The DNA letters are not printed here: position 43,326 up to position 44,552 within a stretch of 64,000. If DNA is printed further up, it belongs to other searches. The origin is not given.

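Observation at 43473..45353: CysA-type ABC ATPase fused to TOBE and two universal-stress-protein domains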

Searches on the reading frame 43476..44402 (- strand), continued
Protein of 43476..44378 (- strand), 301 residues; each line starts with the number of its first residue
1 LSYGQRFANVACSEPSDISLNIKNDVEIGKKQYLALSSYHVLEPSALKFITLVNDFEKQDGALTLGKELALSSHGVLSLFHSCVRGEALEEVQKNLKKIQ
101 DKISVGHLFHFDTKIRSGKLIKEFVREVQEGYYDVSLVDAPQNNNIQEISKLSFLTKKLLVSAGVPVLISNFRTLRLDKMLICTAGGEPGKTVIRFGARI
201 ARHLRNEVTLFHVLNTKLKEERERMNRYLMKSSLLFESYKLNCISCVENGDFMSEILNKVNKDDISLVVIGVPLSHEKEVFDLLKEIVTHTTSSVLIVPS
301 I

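Call 48: search_protein_families(library=ncbifam, proteins=[L010:5054-6085:+, L010:6082-6930:+, L010:6930-8825:+, L015:5096-6112:+, L015:6109-6927:+, L015:6927-8813:+, L008:6897-8810:+, L044:6939-8822:+], max_evalue=1e-20)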
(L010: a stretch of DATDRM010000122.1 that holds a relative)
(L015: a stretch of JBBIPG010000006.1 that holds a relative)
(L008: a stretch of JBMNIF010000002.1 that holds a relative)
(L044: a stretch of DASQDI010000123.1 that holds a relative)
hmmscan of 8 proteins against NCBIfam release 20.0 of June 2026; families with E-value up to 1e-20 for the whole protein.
L010:5054-6085:+ (343 aa): 3 families
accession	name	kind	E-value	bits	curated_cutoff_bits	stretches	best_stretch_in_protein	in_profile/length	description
NF008022.0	PRK10752.1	subfamily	7.5e-44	150.4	288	1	59-327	42-315/329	sulfate ABC transporter substrate-binding protein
TIGR00971.1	3a0106s03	subfamily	1.7e-43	149.1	155.5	1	53-327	25-304/315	sulfate ABC transporter substrate-binding protein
NF008106.0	PRK10852.1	subfamily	3.6e-33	115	308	1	54-325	41-319/338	thiosulfate ABC transporter substrate-binding protein CysP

L010:6082-6930:+ (282 aa): 13 families
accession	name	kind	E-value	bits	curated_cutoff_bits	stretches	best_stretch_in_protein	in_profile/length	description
TIGR00969.1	3a0106s02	subfamily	1.5e-70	237.8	240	1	22-271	18-267/272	sulfate ABC transporter permease subunit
TIGR02139.1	permease_CysT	equivalog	2.9e-63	213.9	246.1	1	30-274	15-259/265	sulfate ABC transporter permease subunit CysT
TIGR02140.1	permease_CysW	equivalog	1.9e-58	198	329.1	1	26-276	8-257/261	sulfate ABC transporter permease subunit CysW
TIGR01581.1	Mo_ABC_porter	hypoth_equivalog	1.9e-57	194.4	210.3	1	47-269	3-225/225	ABC transporter permease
NF008208.0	PRK10971.1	equivalog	9.9e-52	176.1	415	1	34-276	27-269/277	sulfate/thiosulfate ABC transporter permease CysT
TIGR02141.1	modB_ABC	equivalog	1.1e-50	172.1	182.6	1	69-270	2-202/208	molybdate ABC transporter permease subunit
NF008620.0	PRK11602.1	equivalog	5.1e-43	147.4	442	1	26-276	23-275/291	sulfate/thiosulfate ABC transporter permease CysW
NF006939.0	PRK09421.1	equivalog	5.6e-42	143.7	262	1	65-278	10-228/230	molybdate ABC transporter permease subunit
NF040839.1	tungstate_WtpB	equivalog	6.4e-35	121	340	1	30-276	12-249/251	tungstate ABC transporter permease WtpB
NF011624.0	PRK15050.1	equivalog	6.9e-24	84.5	247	1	11-278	15-290/297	2-aminoethylphosphonate ABC transporter permease subunit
NF038017.1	ABC_perm1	subfamily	7e-22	78.3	100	1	71-259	2-183/184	ABC transporter permease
TIGR03262.1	PhnU2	equivalog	2.1e-21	76.2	593.25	1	26-279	9-261/546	putative 2-aminoethylphosphonate ABC transporter permease subunit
TIGR03255.1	PhnV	equivalog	2.7e-21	76.5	358.7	1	54-277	57-268/270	2-aminoethylphosphonate ABC transport system, membrane component PhnV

L010:6930-8825:+ (631 aa): 138 families (the best 25 are shown)
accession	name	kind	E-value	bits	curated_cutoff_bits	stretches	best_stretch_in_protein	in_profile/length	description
TIGR03265.1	PhnT2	equivalog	1e-101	340.7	457.7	1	5-321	7-317/353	putative 2-aminoethylphosphonate ABC transporter ATP-binding protein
TIGR00968.1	3a0106s01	subfamily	5.3e-93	310.9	342.75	1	3-239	1-237/237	sulfate ABC transporter ATP-binding protein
TIGR01187.1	potA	subfamily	1.6e-89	300.2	355.6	1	33-317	1-287/325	polyamine ABC transporter ATP-binding protein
NF008513.0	PRK11432.1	equivalog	6.6e-87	291.7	496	1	3-285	7-289/351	ferric ABC transporter ATP-binding protein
NF006987.0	PRK09452.1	equivalog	1.9e-86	290.1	482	1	3-316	18-333/378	spermidine/putrescine ABC transporter ATP-binding protein PotA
NF008105.0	PRK10851.1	equivalog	1.8e-85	286.8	502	1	1-286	1-287/362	sulfate/thiosulfate ABC transporter ATP-binding protein CysA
NF040840.2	tungstate_WtpC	equivalog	7.4e-83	278.7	440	1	7-288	6-285/347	tungstate ABC transporter ATP-binding protein WtpC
NF043075.1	MMSYN1_0197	equivalog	1.9e-81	273.7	550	1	4-284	4-283/341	spermidine/putrescine ABC transporter ATP-binding protein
NF008653.0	PRK11650.1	subfamily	5.5e-81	272.4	432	1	3-294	4-300/357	sn-glycerol-3-phosphate ABC transporter ATP-binding protein UgpC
NF008621.0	PRK11607.1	equivalog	1.2e-79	267.8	613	1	6-308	23-328/377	putrescine ABC transporter ATP-binding subunit PotG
NF040933.2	ABC_arch_GlcV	equivalog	7.9e-79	265.1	450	1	2-316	2-323/357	glucose ABC transporter ATP-binding protein GlcV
TIGR03258.1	PhnT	equivalog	1.1e-77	261.6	499.15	1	3-244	9-251/359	2-aminoethylphosphonate ABC transport system ATP-binding subunit PhnT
TIGR01186.1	proV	subfamily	1.1e-70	238.5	326.6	1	11-238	2-235/363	betaine/proline/choline family ABC transporter ATP-binding protein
NF008233.0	PRK11000.1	equivalog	9.8e-70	235.2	568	1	2-237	3-238/369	maltose/maltodextrin ABC transporter ATP-binding protein MalK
TIGR03415.1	ABC_choXWV_ATP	equivalog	1.5e-63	215.1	483.75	1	7-239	29-271/382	choline ABC transporter ATP-binding protein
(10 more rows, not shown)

L015:5096-6112:+ (338 aa): 3 families
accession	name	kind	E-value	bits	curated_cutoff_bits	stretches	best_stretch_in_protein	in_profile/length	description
NF008022.0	PRK10752.1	subfamily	1.1e-43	149.9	288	1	54-322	42-315/329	sulfate ABC transporter substrate-binding protein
TIGR00971.1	3a0106s03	subfamily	1.9e-43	149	155.5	1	50-322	27-304/315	sulfate ABC transporter substrate-binding protein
NF008106.0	PRK10852.1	subfamily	8.8e-32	110.4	308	1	51-316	43-315/338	thiosulfate ABC transporter substrate-binding protein CysP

L015:6109-6927:+ (272 aa): 13 families
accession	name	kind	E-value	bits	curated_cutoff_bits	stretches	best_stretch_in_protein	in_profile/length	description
TIGR00969.1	3a0106s02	subfamily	6.5e-69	232.4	240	1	14-258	20-264/272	sulfate ABC transporter permease subunit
TIGR02139.1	permease_CysT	equivalog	6.6e-61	206.2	246.1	1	16-260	11-255/265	sulfate ABC transporter permease subunit CysT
TIGR02140.1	permease_CysW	equivalog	4.7e-59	200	329.1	1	15-256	7-248/261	sulfate ABC transporter permease subunit CysW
TIGR01581.1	Mo_ABC_porter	hypoth_equivalog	2.7e-55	187.3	210.3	1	42-257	8-223/225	ABC transporter permease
NF008208.0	PRK10971.1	equivalog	1.1e-50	172.7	415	1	14-261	19-264/277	sulfate/thiosulfate ABC transporter permease CysT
TIGR02141.1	modB_ABC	equivalog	2e-49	168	182.6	1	59-259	2-201/208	molybdate ABC transporter permease subunit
NF008620.0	PRK11602.1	equivalog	1e-41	143.1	442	1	19-258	28-267/291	sulfate/thiosulfate ABC transporter permease CysW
NF006939.0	PRK09421.1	equivalog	1.1e-39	136.1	262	1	54-255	9-208/230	molybdate ABC transporter permease subunit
NF040839.1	tungstate_WtpB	equivalog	2.6e-35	122.3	340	1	20-263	12-246/251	tungstate ABC transporter permease WtpB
NF011624.0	PRK15050.1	equivalog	1.1e-24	87.1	247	1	10-265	24-286/297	2-aminoethylphosphonate ABC transporter permease subunit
TIGR03262.1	PhnU2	equivalog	5.8e-24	84.6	593.25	1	13-268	11-260/546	putative 2-aminoethylphosphonate ABC transporter permease subunit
NF038017.1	ABC_perm1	subfamily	5.3e-22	78.7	100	1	60-249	1-183/184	ABC transporter permease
TIGR03226.1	PhnU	equivalog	5.9e-21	75.2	283.45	1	11-264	43-303/311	2-aminoethylphosphonate ABC transporter permease subunit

L015:6927-8813:+ (628 aa): 136 families (the best 25 are shown)
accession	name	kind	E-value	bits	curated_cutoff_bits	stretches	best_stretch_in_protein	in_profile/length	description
TIGR03265.1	PhnT2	equivalog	5.4e-105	351.5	457.7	1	3-331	5-327/353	putative 2-aminoethylphosphonate ABC transporter ATP-binding protein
TIGR00968.1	3a0106s01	subfamily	5.9e-93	310.7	342.75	1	3-239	1-237/237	sulfate ABC transporter ATP-binding protein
TIGR01187.1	potA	subfamily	5.6e-92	308.3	355.6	1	33-317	1-287/325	polyamine ABC transporter ATP-binding protein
NF006987.0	PRK09452.1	equivalog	1.4e-88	297.2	482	1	3-316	18-333/378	spermidine/putrescine ABC transporter ATP-binding protein PotA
NF008513.0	PRK11432.1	equivalog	3e-86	289.5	496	1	3-292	7-297/351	ferric ABC transporter ATP-binding protein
NF008105.0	PRK10851.1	equivalog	5.5e-86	288.5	502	1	1-283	1-284/362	sulfate/thiosulfate ABC transporter ATP-binding protein CysA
NF040840.2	tungstate_WtpC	equivalog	1.7e-85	287.4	440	1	7-316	6-311/347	tungstate ABC transporter ATP-binding protein WtpC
NF040933.2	ABC_arch_GlcV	equivalog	1.6e-83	280.5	450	1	2-314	2-321/357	glucose ABC transporter ATP-binding protein GlcV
NF008653.0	PRK11650.1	subfamily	2.4e-83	280.1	432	1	3-295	4-301/357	sn-glycerol-3-phosphate ABC transporter ATP-binding protein UgpC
NF043075.1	MMSYN1_0197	equivalog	3.2e-81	272.9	550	1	3-282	3-281/341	spermidine/putrescine ABC transporter ATP-binding protein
TIGR03258.1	PhnT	equivalog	1.7e-80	270.8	499.15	1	3-245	9-252/359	2-aminoethylphosphonate ABC transport system ATP-binding subunit PhnT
NF008621.0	PRK11607.1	equivalog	7.9e-80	268.5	613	1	5-294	22-317/377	putrescine ABC transporter ATP-binding subunit PotG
NF008233.0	PRK11000.1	equivalog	1.7e-73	247.6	568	1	2-280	3-289/369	maltose/maltodextrin ABC transporter ATP-binding protein MalK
TIGR01186.1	proV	subfamily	7.1e-70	235.9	326.6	1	18-239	9-236/363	betaine/proline/choline family ABC transporter ATP-binding protein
TIGR03415.1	ABC_choXWV_ATP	equivalog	1.1e-60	205.7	483.75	1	14-237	36-269/382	choline ABC transporter ATP-binding protein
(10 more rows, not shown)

L008:6897-8810:+ (637 aa): 138 families (the best 25 are shown)
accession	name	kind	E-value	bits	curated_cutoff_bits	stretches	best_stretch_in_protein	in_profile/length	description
TIGR03265.1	PhnT2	equivalog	4.4e-103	345.2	457.7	1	12-331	6-319/353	putative 2-aminoethylphosphonate ABC transporter ATP-binding protein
TIGR00968.1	3a0106s01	subfamily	4.2e-93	311.2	342.75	1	11-246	1-236/237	sulfate ABC transporter ATP-binding protein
TIGR01187.1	potA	subfamily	2.4e-87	293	355.6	1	41-326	1-288/325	polyamine ABC transporter ATP-binding protein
NF008105.0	PRK10851.1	equivalog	7.8e-86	288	502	1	9-292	1-285/362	sulfate/thiosulfate ABC transporter ATP-binding protein CysA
NF006987.0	PRK09452.1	equivalog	7e-85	285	482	1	10-325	17-334/378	spermidine/putrescine ABC transporter ATP-binding protein PotA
NF040840.2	tungstate_WtpC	equivalog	5.4e-84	282.4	440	1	16-323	7-310/347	tungstate ABC transporter ATP-binding protein WtpC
NF008513.0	PRK11432.1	equivalog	2.9e-83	279.7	496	1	11-291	7-287/351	ferric ABC transporter ATP-binding protein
NF043075.1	MMSYN1_0197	equivalog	3.9e-81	272.6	550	1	11-291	3-282/341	spermidine/putrescine ABC transporter ATP-binding protein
NF008653.0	PRK11650.1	subfamily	4.4e-80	269.4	432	1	11-293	4-291/357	sn-glycerol-3-phosphate ABC transporter ATP-binding protein UgpC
TIGR03258.1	PhnT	equivalog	1.1e-79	268.1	499.15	1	6-251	4-250/359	2-aminoethylphosphonate ABC transport system ATP-binding subunit PhnT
NF040933.2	ABC_arch_GlcV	equivalog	3.5e-79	266.3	450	1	11-320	3-319/357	glucose ABC transporter ATP-binding protein GlcV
NF008621.0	PRK11607.1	equivalog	1.4e-72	244.6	613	1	15-322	24-334/377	putrescine ABC transporter ATP-binding subunit PotG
NF008233.0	PRK11000.1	equivalog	9.2e-71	238.6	568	1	11-292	4-293/369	maltose/maltodextrin ABC transporter ATP-binding protein MalK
TIGR01186.1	proV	subfamily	6.4e-69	232.8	326.6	1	21-248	4-237/363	betaine/proline/choline family ABC transporter ATP-binding protein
TIGR03415.1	ABC_choXWV_ATP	equivalog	6.8e-58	196.4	483.75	1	16-245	30-269/382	choline ABC transporter ATP-binding protein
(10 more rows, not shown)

L044:6939-8822:+ (627 aa): 143 families (the best 25 are shown)
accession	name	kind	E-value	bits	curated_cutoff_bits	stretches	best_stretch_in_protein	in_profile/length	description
TIGR03265.1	PhnT2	equivalog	8.4e-103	344.3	457.7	1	6-323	4-318/353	putative 2-aminoethylphosphonate ABC transporter ATP-binding protein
TIGR01187.1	potA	subfamily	2.9e-94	315.8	355.6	1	37-318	1-287/325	polyamine ABC transporter ATP-binding protein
TIGR00968.1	3a0106s01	subfamily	5.3e-94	314.2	342.75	1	7-242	1-236/237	sulfate ABC transporter ATP-binding protein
NF040840.2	tungstate_WtpC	equivalog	2.1e-88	296.9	440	1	9-299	4-293/347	tungstate ABC transporter ATP-binding protein WtpC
NF006987.0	PRK09452.1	equivalog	3.3e-88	295.9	482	1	7-312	18-328/378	spermidine/putrescine ABC transporter ATP-binding protein PotA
NF008653.0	PRK11650.1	subfamily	7.5e-86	288.4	432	1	6-287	3-290/357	sn-glycerol-3-phosphate ABC transporter ATP-binding protein UgpC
TIGR03258.1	PhnT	equivalog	7.5e-84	281.8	499.15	1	5-284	7-293/359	2-aminoethylphosphonate ABC transport system ATP-binding subunit PhnT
NF043075.1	MMSYN1_0197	equivalog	7.6e-84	281.6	550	1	7-308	3-299/341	spermidine/putrescine ABC transporter ATP-binding protein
NF008513.0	PRK11432.1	equivalog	7.9e-84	281.5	496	1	7-287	7-288/351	ferric ABC transporter ATP-binding protein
NF008105.0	PRK10851.1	equivalog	2.4e-83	279.9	502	1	5-288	1-286/362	sulfate/thiosulfate ABC transporter ATP-binding protein CysA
NF040933.2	ABC_arch_GlcV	equivalog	5.2e-81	272.3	450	1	6-318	2-324/357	glucose ABC transporter ATP-binding protein GlcV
NF008621.0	PRK11607.1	equivalog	3.2e-79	266.5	613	1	10-305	23-324/377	putrescine ABC transporter ATP-binding subunit PotG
NF008233.0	PRK11000.1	equivalog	3.5e-73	246.6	568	1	6-287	3-293/369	maltose/maltodextrin ABC transporter ATP-binding protein MalK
TIGR01186.1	proV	subfamily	7.3e-67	226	326.6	1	15-240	2-233/363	betaine/proline/choline family ABC transporter ATP-binding protein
TIGR03415.1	ABC_choXWV_ATP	equivalog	7e-60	203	483.75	1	10-237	28-265/382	choline ABC transporter ATP-binding protein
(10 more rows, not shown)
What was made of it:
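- Tried and rejected: NCBIfam scores the binding protein and permease best as sulfate-family, just under the cut-offs and ahead of ModB (call 48).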

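Call 55: search_protein_families(library=pfam, proteins=[L063:3486-4985:+, L063:5001-6872:+, L082:5158-6675:+], max_evalue=0.00001)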
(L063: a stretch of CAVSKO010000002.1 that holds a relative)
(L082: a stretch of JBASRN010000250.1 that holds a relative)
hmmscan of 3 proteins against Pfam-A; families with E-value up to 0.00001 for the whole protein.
L063:3486-4985:+ (499 aa): 1 family
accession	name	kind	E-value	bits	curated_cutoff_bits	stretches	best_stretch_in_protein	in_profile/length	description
PF07396.17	Porin_O_P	-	8.2e-34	117.9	20.9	1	149-473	8-345/370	Phosphate-selective porin O and P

L063:5001-6872:+ (623 aa): 2 families
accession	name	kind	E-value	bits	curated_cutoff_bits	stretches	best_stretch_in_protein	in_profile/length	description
PF00535.33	Glycos_transf_2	-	4e-09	37.1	23.3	1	327-432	2-100/168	Glycosyl transferase family 2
PF00582.32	Usp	-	2.7e-08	34.9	24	0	153-221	2-70/141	Universal stress protein family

L082:5158-6675:+ (505 aa): 1 family
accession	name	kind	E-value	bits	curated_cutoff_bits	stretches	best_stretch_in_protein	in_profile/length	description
PF07396.17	Porin_O_P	-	2.6e-34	119.5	20.9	1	156-505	9-370/370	Phosphate-selective porin O and P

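Call 72: list_cluster_members(proteins=[P0015, P0017, P0019, P0021, P0023, P0025, P0029, P0032, P0043, P0066])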
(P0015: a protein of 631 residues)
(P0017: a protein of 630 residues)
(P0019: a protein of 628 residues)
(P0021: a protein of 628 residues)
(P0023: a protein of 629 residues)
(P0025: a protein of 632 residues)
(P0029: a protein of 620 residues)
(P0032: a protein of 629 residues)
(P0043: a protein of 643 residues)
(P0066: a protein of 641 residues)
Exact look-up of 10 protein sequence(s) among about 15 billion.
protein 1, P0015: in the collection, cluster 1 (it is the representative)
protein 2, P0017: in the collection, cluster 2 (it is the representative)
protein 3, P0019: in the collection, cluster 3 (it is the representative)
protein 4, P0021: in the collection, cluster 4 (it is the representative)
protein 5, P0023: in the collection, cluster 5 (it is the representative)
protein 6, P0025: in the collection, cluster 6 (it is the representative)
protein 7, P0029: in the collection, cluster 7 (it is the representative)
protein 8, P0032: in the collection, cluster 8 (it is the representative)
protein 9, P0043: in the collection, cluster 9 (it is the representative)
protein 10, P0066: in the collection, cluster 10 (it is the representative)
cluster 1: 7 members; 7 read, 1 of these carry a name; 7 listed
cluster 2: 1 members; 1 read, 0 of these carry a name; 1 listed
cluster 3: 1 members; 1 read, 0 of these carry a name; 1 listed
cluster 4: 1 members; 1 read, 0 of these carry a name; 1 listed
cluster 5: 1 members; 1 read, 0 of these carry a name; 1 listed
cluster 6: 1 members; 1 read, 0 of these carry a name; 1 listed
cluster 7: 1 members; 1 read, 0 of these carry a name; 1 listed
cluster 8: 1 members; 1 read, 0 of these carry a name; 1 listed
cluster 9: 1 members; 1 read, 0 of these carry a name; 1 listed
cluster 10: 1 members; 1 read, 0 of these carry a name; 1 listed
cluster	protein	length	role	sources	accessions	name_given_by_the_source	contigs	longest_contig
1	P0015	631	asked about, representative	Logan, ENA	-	-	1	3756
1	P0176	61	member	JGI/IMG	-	nucleotide-binding universal stress UspA family protein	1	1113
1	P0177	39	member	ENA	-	-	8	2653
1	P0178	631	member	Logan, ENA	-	-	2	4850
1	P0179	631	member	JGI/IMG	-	-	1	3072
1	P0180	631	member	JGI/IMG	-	-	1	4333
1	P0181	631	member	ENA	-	-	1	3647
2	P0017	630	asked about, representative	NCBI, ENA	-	-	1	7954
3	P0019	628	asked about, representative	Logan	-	-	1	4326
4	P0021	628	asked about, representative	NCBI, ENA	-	-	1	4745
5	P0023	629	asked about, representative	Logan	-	-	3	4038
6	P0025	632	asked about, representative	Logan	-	-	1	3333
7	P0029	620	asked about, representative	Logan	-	-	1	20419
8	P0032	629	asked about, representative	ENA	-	-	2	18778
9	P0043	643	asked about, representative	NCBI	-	-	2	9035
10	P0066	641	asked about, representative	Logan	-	-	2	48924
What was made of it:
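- Tried and rejected: The ten cluster representatives looked up carry no name of their own (call 72).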
